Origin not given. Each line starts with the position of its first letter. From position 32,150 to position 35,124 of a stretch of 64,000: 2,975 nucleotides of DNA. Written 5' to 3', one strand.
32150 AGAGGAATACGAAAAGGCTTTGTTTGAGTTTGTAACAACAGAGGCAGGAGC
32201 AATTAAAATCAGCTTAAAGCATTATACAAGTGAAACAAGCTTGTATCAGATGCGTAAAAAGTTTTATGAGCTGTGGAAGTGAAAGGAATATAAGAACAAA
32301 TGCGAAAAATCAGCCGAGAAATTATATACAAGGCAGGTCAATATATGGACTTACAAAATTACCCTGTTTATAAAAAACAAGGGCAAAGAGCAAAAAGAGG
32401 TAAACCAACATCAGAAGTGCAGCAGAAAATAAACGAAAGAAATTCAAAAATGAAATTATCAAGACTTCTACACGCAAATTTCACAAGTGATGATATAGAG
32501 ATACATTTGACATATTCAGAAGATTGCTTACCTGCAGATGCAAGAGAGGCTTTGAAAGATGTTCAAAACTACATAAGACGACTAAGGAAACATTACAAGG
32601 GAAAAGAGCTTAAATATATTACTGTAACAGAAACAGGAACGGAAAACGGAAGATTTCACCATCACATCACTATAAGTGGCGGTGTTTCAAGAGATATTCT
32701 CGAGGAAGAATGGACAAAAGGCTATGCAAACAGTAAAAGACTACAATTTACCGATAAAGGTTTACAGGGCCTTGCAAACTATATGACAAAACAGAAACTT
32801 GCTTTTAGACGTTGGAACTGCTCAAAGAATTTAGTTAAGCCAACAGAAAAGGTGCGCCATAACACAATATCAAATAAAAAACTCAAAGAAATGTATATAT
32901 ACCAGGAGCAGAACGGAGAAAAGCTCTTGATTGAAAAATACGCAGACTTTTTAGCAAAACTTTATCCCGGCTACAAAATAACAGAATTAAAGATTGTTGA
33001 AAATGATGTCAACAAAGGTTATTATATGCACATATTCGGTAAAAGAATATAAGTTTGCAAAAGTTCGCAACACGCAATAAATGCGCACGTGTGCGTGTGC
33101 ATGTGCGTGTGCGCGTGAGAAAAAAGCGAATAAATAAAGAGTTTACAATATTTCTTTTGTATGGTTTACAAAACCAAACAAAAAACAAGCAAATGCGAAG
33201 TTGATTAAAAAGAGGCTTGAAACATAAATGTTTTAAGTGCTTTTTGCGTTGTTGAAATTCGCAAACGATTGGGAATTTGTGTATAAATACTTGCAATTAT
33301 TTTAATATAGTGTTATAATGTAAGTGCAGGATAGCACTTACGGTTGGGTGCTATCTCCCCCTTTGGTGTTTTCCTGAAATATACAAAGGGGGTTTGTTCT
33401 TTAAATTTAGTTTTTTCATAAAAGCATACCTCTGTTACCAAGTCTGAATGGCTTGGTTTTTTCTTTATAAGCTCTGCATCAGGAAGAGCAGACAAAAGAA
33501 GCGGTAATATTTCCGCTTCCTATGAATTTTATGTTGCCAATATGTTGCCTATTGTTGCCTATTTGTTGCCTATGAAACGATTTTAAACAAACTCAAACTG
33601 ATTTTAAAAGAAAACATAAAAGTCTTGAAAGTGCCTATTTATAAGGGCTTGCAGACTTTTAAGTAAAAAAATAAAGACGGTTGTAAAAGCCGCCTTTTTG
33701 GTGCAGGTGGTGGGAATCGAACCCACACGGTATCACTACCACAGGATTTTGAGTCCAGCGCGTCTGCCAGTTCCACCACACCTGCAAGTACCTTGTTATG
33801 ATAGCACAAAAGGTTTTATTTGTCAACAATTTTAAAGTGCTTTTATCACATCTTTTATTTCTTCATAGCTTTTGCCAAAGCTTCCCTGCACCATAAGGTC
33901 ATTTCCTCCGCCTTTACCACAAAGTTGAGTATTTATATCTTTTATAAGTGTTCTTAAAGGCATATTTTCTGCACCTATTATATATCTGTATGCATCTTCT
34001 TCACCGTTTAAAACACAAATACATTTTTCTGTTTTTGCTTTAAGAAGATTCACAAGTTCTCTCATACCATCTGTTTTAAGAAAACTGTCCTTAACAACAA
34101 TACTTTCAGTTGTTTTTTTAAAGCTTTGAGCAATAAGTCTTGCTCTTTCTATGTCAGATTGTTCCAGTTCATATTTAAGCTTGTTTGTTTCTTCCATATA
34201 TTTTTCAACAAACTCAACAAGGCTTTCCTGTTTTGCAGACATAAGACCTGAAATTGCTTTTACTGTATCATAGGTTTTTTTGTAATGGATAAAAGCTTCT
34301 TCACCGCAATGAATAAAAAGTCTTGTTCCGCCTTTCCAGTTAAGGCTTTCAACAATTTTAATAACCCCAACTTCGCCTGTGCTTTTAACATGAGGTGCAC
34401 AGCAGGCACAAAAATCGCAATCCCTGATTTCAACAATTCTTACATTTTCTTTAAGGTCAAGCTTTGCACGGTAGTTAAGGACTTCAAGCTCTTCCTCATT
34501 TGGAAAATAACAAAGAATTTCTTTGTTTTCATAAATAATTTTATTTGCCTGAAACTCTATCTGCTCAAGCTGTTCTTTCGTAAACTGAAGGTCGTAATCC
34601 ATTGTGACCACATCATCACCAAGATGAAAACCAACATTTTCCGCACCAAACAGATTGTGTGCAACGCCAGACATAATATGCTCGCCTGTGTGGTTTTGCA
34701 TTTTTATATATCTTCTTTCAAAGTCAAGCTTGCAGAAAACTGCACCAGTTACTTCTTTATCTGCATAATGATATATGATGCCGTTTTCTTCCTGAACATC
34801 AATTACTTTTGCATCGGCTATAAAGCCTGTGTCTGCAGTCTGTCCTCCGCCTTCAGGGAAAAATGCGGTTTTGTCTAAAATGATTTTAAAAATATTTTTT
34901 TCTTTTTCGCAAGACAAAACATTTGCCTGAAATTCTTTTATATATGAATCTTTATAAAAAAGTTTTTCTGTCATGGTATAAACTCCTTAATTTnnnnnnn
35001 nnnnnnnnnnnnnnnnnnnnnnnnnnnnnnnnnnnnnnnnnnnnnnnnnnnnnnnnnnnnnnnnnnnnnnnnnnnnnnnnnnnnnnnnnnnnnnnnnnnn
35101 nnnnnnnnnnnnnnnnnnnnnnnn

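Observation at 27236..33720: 6.5-kb integrative element at tRNA-Leu(CAA), bounded by 26-bp direct repeats of the tRNA 3' end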

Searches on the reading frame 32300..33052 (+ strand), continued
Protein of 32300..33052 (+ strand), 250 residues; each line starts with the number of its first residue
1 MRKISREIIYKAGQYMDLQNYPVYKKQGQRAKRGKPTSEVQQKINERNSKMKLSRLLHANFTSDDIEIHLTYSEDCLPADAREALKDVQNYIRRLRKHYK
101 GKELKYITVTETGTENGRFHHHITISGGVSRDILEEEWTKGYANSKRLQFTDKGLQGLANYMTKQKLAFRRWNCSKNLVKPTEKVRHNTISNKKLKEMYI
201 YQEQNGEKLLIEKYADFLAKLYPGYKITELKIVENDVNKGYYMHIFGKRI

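Call 29: find_encoding_contigs(protein=P0012, flank=10000, max_places=4)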
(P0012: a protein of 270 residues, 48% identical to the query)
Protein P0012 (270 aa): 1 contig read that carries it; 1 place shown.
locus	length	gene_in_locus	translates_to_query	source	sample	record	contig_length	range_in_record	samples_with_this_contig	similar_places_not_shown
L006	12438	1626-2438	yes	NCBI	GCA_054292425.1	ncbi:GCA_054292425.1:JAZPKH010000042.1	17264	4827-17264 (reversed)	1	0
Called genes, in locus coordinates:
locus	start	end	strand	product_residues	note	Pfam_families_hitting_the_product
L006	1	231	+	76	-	?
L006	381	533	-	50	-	-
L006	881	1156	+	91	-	-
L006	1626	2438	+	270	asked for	PF23343:REP_ORF2-G2P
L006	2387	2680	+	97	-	-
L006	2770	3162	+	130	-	-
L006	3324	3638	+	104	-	-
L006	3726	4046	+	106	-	PF05119:Terminase_4 (faint)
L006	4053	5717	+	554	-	PF03354:TerL_ATPase, PF20441:TerL_nuclease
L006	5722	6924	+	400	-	PF04860:Phage_portal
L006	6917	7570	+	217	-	PF04586:Peptidase_S78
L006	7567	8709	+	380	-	PF05065:Phage_capsid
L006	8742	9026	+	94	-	PF24829:Phage_connect_2 (weak)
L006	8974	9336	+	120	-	-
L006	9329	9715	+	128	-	-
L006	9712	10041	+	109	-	-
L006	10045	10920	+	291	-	PF18316:S-l_SbsC_C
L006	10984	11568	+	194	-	-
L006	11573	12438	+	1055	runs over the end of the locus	-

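Call 34: find_related_loci(query=window:32300-33052:+, collection=viral_contigs, flank=10000)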
Query window:32300-33052:+ (250 aa) in viral_contigs; peptide patterns used: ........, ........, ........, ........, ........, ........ (x = any residue, [..] = any of these).
2 stretches matched a pattern, but none encodes a relative of the query by tblastn (E <= 1e-3).

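Call 72: search_protein_families(library=ncbifam, proteins=[window:32300-33052:+], max_evalue=0.01)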
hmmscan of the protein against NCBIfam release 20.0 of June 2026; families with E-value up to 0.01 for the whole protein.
window:32300-33052:+ (250 aa): 0 families

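Call 73: search_protein_families(library=padloc, proteins=[window:32300-33052:+], max_evalue=0.01)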
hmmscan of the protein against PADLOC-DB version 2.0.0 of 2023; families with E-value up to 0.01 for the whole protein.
window:32300-33052:+ (250 aa): 0 families

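Call 86: search_protein_families(library=pfam, proteins=[L005:2260-2562:+, L006:2387-2680:+, L004:3977-4126:+], max_evalue=5)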
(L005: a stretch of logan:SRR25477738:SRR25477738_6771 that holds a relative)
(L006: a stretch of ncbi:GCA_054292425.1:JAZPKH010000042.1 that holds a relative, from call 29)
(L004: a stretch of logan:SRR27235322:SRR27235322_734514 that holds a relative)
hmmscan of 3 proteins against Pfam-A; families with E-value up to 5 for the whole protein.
L005:2260-2562:+ (100 aa): 0 families

L006:2387-2680:+ (97 aa): 0 families

L004:3977-4126:+ (49 aa): 0 families

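Call 87: search_protein_families(library=phrogs, proteins=[L005:2260-2562:+, L006:2387-2680:+, L005:2673-3158:+], max_evalue=1)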
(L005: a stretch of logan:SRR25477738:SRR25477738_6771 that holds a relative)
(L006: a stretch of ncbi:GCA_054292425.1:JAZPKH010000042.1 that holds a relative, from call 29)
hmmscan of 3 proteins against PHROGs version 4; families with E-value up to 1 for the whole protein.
L005:2260-2562:+ (100 aa): 2 families
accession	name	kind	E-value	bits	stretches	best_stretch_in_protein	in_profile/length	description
phrog_36849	-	unknown function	0.088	13.8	1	53-97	5-48/81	-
phrog_12524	-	unknown function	0.18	11.8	1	33-88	242-297/342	-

L006:2387-2680:+ (97 aa): 2 families
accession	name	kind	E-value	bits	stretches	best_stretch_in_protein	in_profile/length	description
phrog_824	-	unknown function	9.8e-20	72.5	1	4-70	61-125/265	-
phrog_2363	-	unknown function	2e-06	28.6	1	22-63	71-113/192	-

L005:2673-3158:+ (161 aa): 3 families
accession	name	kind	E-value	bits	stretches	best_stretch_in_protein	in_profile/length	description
phrog_125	-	DNA, RNA and nucleotide metabolism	0.0051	17.4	1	2-70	158-227/254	DNA invertase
phrog_17819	-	unknown function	0.056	14.3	1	24-51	24-51/60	-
phrog_1370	-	unknown function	0.58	11.4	1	39-54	5-20/44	-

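Call 101: get_annotated_region(hit=H3, flank=6000)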
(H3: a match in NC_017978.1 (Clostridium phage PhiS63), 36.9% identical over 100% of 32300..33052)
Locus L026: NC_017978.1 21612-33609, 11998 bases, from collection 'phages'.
description: Clostridium phage PhiS63, complete genome.
organism: Clostridium phage PhiS63 (NCBI taxid 1187894)
taxonomy: Viruses; Duplodnaviria; Heunggongvirae; Uroviricota; Caudoviricetes
host: Clostridium perfringens strain S63; source: -; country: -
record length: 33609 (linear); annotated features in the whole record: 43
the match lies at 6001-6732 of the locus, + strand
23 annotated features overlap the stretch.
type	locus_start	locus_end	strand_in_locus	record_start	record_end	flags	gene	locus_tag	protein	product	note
CDS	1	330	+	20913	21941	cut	-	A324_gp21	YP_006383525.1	endolysin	endolysin; glycosyl-hydrolase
CDS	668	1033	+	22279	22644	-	-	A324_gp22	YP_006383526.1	gp22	-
CDS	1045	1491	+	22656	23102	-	-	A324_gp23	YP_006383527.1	gp23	beta-lactamase-like protein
CDS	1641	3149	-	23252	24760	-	-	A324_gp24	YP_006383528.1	integrase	integrase/recombinase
CDS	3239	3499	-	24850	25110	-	-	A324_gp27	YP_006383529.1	helix-turn-helix domain-containing protein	transcription factor; repressor protein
CDS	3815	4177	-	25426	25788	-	-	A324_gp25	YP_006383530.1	transcriptional repressor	DNA-binding protein; transcription regulator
CDS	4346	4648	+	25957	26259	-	-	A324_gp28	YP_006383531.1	helix-turn-helix domain-containing protein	DNA-binding protein; transcription regulator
CDS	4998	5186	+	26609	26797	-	-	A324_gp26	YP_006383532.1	RNA polymerase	putative RNA polymerase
CDS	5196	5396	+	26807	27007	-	-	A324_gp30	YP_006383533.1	gp29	-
CDS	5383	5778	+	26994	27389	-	-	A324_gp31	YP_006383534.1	gp30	HNH endonuclease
CDS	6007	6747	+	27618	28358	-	-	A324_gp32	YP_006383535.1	replication initiation protein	-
CDS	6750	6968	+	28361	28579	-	-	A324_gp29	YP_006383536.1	gp32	-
CDS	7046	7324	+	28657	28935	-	-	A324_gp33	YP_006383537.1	HTH DNA binding protein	transcription regulator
CDS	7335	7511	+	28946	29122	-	-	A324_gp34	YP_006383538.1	gp34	-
CDS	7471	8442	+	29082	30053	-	-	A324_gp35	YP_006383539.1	gp35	-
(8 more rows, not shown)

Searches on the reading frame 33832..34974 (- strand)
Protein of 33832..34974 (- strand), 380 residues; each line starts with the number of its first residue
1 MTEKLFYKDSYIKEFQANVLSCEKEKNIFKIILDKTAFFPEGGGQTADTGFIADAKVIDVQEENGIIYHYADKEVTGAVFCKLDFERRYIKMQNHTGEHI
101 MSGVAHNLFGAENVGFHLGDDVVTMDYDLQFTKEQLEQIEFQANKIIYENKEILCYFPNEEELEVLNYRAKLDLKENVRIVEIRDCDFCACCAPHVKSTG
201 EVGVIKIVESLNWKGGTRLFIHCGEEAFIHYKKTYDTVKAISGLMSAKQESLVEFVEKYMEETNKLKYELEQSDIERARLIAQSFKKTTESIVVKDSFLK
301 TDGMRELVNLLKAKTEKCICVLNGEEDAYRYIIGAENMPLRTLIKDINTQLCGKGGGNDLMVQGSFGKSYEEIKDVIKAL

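Call 9: find_encoding_contigs(protein=window:33832-34974:-, flank=10000, max_places=10)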
Protein window:33832-34974:- (380 aa): no gene with exactly this product is on record in the collection.

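Call 17: find_related_loci(query=window:33832-34974:-, collection=genome_contigs, flank=10000)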
Query window:33832-34974:- (380 aa) in genome_contigs; peptide patterns used: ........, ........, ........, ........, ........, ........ (x = any residue, [..] = any of these).
45 stretches matched a pattern; 2 encode a relative of the query (tblastn E <= 1e-3); 2 distinct loci.
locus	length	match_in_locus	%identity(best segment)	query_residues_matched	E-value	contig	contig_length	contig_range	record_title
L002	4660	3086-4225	86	1-380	0e+0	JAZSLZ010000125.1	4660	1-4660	MAG: Clostridia bacterium isolate T1900044556_TS20190022.MAGScoT_cleanbin_000014 SGB_301_k141_228230, whole genome shotg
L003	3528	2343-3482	79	1-380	0e+0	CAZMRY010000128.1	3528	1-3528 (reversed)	MAG TPA_asm: uncultured Eubacteriales bacterium isolate SRP315200_co1_798 genome assembly, contig: NODE_69863_length_352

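Call 65: find_homologous_proteins(query=window:33832-34974:-, max_evalue=1e-100)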
Query window:33832-34974:- (380 aa): 306 proteins with E <= 1e-100 among 8000 candidates; the best 120 are listed.
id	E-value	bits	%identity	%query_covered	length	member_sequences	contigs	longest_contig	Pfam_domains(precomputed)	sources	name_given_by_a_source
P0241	9.1e-252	852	100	100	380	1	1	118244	PF01411.25,PF07973.20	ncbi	-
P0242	2.1e-224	762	87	100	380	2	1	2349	PF01411.25,PF07973.20,PF02272.25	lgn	-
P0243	4.6e-222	755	86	100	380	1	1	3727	PF01411.25,PF07973.20,PF02272.25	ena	-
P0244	6.7e-218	741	86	100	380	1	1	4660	PF01411.25,PF07973.20,PF02272.25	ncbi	-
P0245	1.1e-216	737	85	100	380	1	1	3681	PF01411.25,PF07973.20,PF02272.25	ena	-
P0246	1.9e-215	733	84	100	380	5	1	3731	PF01411.25,PF07973.20,PF02272.25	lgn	-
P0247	6.1e-204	695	79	100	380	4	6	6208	PF01411.25,PF07973.20,PF02272.25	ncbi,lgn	-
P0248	1.3e-199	681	77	100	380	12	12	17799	PF01411.25,PF07973.20,PF02272.25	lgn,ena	-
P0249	6.8e-195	665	76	100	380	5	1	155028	PF01411.25,PF07973.20,PF02272.25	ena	-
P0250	3.4e-181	620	70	100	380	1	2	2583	PF01411.25,PF07973.20,PF02272.25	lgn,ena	-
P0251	3.9e-178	610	70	100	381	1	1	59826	PF01411.25,PF07973.20,PF02272.25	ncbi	-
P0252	4.4e-174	597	69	100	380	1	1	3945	PF01411.25,PF07973.20,PF02272.25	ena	-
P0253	9.4e-172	589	66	100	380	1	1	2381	PF01411.25,PF07973.20,PF02272.25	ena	-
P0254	1.7e-171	588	66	100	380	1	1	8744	PF01411.25,PF07973.20,PF02272.25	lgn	-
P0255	9.4e-171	586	68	100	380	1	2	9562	PF01411.25,PF07973.20,PF02272.25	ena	-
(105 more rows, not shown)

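Call 66: find_encoding_contigs(protein=P0248, flank=9000, max_places=10)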
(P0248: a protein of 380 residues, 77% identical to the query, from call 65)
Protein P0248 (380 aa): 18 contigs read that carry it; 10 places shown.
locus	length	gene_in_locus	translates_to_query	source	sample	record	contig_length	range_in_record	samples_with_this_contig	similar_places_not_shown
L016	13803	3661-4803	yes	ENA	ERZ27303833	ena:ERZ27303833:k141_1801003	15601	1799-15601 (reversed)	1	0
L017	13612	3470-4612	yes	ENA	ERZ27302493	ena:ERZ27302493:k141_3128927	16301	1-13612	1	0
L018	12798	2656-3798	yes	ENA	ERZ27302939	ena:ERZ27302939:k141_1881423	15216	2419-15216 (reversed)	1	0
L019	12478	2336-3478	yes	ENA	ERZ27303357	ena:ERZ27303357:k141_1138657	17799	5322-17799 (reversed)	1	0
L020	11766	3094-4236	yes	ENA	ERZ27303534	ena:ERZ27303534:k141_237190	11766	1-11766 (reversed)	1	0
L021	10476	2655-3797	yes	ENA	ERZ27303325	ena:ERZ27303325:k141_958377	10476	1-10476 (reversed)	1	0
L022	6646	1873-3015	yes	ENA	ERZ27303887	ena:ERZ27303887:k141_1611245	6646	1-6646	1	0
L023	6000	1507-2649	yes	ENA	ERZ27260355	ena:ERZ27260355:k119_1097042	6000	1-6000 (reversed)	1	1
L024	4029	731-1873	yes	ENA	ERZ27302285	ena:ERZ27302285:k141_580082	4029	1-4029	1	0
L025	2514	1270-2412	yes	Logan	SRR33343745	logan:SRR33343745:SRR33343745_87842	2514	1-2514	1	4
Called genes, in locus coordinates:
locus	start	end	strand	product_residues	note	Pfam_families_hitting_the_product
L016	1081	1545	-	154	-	PF01668:SmpB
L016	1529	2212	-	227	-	PF09335:VTT_dom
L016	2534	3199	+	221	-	PF03167:UDG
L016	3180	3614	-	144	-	PF04657:DMT_YdcZ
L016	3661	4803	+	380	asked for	PF01411:tRNA-synt_2c, PF02272:DHHA1 (faint), PF07973:tRNA_SAD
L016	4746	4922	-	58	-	-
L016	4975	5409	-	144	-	-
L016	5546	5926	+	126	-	-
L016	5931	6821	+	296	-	PF00119:ATP-synt_A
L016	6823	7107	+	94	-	PF00137:ATP-synt_C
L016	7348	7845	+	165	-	PF00430:ATP-synt_B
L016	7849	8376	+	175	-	PF00213:OSCP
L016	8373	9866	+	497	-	PF02874:ATP-synt_ab_N, PF00006:ATP-synt_ab, PF00306:ATP-synt_ab_C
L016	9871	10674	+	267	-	PF00231:ATP-synt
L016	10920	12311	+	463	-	PF02874:ATP-synt_ab_N, PF00006:ATP-synt_ab, PF22919:ATP-synt_VA_C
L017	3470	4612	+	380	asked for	PF01411:tRNA-synt_2c, PF02272:DHHA1 (faint), PF07973:tRNA_SAD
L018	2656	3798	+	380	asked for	PF01411:tRNA-synt_2c, PF02272:DHHA1 (faint), PF07973:tRNA_SAD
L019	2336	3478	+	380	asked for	PF01411:tRNA-synt_2c, PF02272:DHHA1 (faint), PF07973:tRNA_SAD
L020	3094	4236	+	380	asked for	PF01411:tRNA-synt_2c, PF02272:DHHA1 (faint), PF07973:tRNA_SAD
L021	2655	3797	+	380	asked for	PF01411:tRNA-synt_2c, PF02272:DHHA1 (faint), PF07973:tRNA_SAD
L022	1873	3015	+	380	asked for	PF01411:tRNA-synt_2c, PF02272:DHHA1 (faint), PF07973:tRNA_SAD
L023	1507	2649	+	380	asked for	PF01411:tRNA-synt_2c, PF02272:DHHA1 (faint), PF07973:tRNA_SAD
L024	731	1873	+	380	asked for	PF01411:tRNA-synt_2c, PF02272:DHHA1 (faint), PF07973:tRNA_SAD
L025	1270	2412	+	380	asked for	PF01411:tRNA-synt_2c, PF02272:DHHA1 (faint), PF07973:tRNA_SAD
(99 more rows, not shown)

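Call 71: find_encoding_contigs(protein=P0241, flank=10000, max_places=3)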
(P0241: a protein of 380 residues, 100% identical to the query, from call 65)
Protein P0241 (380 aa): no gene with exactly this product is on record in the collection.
